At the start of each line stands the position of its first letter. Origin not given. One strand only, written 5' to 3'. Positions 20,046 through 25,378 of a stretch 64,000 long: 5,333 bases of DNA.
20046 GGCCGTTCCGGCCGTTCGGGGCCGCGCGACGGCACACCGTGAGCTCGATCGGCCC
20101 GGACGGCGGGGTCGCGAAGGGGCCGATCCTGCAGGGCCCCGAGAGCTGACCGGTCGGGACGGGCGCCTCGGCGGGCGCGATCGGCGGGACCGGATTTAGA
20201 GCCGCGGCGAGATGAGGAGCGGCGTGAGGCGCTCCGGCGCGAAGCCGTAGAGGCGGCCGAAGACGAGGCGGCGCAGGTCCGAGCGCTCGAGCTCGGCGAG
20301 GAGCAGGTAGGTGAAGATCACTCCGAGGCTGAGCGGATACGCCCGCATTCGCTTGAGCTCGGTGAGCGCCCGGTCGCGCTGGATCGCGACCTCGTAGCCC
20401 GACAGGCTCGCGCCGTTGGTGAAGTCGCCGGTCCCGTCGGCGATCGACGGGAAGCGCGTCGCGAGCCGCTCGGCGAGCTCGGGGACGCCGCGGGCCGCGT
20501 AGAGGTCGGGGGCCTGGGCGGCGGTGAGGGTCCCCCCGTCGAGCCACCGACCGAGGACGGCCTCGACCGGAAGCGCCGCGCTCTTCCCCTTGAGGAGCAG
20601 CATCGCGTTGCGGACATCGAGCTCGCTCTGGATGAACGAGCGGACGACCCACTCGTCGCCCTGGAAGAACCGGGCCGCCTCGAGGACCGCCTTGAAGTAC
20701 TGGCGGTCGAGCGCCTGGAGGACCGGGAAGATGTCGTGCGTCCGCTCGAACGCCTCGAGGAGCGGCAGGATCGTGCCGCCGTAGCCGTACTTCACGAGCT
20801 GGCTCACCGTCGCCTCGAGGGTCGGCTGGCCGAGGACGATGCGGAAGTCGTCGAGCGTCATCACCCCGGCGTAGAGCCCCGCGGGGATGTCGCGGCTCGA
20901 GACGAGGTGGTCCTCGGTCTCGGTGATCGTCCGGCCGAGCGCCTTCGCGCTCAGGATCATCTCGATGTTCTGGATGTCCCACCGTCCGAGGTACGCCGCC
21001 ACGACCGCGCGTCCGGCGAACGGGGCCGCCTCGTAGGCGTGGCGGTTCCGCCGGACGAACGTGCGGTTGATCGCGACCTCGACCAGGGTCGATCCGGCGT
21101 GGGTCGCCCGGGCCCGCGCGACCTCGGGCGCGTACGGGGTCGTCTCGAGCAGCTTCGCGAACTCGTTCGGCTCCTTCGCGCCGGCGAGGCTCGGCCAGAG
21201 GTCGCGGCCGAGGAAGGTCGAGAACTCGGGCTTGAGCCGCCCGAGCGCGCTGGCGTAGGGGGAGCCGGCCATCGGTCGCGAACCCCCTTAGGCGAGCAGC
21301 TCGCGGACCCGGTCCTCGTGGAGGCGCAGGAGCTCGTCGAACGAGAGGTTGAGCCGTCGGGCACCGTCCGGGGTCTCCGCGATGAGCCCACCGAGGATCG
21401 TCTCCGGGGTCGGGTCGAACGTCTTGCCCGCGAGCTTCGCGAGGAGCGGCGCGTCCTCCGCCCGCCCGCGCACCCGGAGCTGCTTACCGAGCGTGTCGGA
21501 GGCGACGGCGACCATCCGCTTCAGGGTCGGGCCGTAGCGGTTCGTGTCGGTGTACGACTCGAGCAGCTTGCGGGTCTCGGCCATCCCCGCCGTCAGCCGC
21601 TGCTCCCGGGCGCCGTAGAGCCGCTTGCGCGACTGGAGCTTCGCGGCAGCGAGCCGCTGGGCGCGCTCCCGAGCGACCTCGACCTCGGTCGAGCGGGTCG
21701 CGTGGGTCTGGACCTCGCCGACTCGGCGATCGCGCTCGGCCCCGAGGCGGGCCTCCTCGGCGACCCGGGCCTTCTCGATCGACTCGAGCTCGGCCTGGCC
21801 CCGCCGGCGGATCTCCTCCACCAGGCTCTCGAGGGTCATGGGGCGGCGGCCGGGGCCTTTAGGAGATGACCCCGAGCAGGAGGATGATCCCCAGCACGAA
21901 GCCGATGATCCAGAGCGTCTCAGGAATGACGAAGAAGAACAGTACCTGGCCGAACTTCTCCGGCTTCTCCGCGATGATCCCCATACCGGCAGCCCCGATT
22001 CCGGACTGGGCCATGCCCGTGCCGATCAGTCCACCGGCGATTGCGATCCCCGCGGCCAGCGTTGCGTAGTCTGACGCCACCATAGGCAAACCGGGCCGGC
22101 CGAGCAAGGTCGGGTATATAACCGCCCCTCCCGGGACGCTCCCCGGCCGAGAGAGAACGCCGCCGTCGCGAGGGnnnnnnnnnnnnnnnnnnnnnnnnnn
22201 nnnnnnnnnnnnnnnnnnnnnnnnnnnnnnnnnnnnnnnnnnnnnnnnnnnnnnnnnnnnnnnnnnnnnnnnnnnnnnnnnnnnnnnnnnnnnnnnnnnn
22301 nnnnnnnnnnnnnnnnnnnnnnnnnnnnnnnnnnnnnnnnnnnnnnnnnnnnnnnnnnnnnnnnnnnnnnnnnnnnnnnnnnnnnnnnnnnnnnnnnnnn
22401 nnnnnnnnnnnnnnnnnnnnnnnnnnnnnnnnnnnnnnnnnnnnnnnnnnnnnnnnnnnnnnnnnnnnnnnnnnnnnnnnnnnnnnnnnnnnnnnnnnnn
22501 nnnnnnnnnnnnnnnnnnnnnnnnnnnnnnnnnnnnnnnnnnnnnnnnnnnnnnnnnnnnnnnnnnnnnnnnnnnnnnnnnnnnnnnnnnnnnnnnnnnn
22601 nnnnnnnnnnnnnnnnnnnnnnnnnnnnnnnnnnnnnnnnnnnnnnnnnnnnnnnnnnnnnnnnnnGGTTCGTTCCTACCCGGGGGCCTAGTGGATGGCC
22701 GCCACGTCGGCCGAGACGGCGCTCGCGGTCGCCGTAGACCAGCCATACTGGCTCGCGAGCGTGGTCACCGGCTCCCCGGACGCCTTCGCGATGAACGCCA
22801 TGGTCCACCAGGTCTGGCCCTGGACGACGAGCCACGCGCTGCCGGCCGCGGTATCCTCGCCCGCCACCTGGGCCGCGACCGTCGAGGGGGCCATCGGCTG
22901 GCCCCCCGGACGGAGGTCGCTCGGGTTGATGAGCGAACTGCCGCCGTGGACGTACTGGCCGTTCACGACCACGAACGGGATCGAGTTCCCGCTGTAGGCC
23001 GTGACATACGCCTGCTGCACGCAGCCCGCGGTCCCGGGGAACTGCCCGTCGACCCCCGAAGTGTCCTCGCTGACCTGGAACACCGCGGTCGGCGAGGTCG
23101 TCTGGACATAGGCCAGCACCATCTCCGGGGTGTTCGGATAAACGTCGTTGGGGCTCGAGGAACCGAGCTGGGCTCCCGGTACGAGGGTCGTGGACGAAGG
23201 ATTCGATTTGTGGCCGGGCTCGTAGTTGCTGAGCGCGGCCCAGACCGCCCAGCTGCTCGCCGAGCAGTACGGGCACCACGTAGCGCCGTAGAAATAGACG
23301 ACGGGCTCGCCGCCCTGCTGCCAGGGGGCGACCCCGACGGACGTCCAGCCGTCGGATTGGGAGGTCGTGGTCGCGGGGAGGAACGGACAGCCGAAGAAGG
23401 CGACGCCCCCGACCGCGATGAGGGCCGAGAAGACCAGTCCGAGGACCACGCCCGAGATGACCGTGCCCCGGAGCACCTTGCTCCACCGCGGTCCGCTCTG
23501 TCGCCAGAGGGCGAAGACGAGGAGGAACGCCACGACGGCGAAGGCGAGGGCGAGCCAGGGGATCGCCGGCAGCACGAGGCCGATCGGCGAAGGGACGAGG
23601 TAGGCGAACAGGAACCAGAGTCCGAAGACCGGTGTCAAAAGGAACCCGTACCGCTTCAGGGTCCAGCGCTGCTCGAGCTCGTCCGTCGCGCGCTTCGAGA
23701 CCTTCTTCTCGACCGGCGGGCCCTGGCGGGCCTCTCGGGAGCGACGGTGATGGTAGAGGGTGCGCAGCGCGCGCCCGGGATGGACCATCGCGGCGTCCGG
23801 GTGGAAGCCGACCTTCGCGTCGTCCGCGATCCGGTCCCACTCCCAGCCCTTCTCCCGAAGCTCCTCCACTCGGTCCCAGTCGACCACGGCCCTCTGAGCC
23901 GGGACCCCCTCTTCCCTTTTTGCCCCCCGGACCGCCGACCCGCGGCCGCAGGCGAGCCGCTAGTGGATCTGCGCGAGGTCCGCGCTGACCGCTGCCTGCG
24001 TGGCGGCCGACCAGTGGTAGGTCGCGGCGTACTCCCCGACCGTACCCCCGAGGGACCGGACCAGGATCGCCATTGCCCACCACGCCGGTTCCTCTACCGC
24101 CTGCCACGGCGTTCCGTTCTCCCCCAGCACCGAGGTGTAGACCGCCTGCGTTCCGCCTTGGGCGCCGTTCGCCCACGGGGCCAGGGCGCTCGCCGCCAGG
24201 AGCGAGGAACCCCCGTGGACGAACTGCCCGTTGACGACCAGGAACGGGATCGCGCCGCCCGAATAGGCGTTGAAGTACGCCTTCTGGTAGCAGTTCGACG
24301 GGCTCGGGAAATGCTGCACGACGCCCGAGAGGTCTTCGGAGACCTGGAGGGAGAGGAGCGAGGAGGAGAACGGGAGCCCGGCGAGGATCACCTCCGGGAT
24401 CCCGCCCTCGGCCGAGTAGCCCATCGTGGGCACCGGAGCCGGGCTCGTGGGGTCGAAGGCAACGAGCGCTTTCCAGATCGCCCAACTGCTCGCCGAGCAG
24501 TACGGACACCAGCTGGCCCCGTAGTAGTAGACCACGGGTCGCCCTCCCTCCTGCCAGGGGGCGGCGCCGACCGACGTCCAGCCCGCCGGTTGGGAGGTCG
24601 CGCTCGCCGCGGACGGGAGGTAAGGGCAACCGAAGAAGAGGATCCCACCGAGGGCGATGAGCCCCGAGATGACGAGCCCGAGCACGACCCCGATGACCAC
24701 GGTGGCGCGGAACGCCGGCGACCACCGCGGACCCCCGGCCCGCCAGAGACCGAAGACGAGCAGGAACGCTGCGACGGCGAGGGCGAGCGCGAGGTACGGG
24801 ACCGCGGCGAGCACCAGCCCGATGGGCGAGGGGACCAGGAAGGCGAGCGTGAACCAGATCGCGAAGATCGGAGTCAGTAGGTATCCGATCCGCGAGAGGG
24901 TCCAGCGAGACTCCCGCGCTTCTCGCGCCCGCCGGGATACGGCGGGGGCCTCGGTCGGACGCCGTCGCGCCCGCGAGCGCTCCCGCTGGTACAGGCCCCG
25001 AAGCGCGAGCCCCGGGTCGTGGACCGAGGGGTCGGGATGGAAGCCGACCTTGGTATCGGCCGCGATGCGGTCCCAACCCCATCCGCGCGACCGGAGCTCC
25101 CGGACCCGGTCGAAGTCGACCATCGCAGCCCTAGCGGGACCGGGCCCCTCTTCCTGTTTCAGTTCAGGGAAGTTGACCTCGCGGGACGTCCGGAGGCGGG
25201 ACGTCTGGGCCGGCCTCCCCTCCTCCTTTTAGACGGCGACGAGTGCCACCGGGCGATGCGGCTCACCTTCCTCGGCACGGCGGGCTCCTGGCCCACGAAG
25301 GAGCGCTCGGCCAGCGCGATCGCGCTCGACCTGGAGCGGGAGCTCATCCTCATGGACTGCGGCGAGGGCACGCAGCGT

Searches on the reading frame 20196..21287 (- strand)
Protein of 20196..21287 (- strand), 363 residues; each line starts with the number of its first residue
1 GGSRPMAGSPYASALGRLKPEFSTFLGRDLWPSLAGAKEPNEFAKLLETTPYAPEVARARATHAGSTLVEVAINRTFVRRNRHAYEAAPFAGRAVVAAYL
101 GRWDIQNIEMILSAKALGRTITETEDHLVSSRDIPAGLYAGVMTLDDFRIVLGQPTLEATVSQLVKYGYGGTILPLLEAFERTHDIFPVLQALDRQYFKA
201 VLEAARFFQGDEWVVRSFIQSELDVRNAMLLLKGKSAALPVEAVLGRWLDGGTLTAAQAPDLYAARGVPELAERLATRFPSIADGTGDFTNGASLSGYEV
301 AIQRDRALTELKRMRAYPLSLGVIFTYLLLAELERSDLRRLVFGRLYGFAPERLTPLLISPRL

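Call 61: search_protein_families(library=pfam, proteins=[window:20196-21287:-], max_evalue=0.00001)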
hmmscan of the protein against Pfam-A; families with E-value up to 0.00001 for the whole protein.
window:20196-21287:- (363 aa): 1 family
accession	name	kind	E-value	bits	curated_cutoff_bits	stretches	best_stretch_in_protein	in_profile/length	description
PF01992.21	vATP-synt_AC39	-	3.2e-42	145.5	29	1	24-353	11-335/339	ATP synthase (C/AC39) subunit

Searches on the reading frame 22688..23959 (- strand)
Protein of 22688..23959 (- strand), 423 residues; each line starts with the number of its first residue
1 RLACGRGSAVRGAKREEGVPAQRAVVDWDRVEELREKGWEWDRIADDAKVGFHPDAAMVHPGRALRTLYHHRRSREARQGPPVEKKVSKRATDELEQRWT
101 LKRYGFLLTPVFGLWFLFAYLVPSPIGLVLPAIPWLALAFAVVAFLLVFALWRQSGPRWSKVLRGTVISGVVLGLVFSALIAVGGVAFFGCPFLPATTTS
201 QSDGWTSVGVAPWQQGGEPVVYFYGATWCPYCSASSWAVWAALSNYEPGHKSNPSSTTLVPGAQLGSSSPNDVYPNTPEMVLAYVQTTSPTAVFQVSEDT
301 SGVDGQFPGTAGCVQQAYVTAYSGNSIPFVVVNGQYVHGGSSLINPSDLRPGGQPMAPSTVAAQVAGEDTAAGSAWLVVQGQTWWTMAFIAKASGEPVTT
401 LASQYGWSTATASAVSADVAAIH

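Call 61: search_protein_families(library=pfam, proteins=[window:22688-23959:-], max_evalue=0.00001)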
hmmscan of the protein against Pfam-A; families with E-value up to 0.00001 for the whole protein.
window:22688-23959:- (423 aa): 1 family
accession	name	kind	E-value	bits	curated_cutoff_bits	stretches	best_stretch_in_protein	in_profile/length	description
PF06053.17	DUF929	-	4.5e-09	36.7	24.6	1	214-289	11-74/205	Domain of unknown function (DUF929)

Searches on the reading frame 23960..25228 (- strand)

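Call 61: search_protein_families(library=pfam, proteins=[window:23960-25228:-], max_evalue=0.00001)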
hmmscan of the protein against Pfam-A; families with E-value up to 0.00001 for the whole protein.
window:23960-25228:- (422 aa): 1 family
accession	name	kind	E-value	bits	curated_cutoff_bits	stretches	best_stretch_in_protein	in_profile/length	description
PF06053.17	DUF929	-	1.3e-06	28.7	24.6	1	224-258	9-43/205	Domain of unknown function (DUF929)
